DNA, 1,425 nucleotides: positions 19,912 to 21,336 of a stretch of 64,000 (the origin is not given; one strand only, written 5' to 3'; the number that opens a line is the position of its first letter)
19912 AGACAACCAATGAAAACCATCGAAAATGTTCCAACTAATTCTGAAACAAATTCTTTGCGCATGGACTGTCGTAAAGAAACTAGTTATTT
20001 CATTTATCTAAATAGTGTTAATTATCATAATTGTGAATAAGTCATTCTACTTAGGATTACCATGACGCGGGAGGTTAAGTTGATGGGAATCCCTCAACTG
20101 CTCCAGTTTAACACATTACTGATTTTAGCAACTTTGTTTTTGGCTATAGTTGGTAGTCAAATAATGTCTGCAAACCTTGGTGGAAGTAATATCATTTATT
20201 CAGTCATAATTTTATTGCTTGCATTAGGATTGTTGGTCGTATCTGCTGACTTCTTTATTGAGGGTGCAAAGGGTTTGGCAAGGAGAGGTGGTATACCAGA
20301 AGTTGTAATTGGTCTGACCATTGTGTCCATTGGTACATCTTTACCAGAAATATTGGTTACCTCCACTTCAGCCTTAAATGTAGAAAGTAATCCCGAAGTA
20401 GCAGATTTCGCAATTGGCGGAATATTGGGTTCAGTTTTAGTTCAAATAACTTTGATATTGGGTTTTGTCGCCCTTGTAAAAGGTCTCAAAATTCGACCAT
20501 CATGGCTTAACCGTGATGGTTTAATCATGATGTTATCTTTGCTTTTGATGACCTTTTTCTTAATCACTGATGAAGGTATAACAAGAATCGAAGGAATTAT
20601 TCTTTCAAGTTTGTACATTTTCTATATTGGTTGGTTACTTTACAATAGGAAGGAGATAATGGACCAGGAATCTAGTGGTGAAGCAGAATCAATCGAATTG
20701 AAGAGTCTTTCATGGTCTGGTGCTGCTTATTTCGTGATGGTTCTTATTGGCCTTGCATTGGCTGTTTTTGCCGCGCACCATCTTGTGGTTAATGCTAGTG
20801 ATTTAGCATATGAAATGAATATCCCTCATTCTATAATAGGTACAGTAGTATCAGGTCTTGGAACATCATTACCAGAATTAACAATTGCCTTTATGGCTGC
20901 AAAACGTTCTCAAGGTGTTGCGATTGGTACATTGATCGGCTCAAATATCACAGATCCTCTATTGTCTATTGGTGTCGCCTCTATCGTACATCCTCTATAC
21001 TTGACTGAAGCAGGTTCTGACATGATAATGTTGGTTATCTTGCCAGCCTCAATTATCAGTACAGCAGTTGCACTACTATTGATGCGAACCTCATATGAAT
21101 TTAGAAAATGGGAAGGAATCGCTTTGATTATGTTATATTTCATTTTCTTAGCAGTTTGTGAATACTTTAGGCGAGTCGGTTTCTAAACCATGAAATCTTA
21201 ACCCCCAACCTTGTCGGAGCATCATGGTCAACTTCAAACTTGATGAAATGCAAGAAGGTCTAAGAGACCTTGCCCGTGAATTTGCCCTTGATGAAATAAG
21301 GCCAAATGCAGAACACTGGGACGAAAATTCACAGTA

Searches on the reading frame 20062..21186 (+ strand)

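Call 18: search_protein_families(library=pfam, proteins=[window:20062-21186:+], max_evalue=0.001)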
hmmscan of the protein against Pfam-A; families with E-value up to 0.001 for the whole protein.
window:20062-21186:+ (374 aa): 1 family
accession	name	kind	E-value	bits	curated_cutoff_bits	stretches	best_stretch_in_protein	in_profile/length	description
PF01699.29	Na_Ca_ex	-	3.3e-49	167.1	24.9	2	47-193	2-150/151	Sodium/calcium exchanger protein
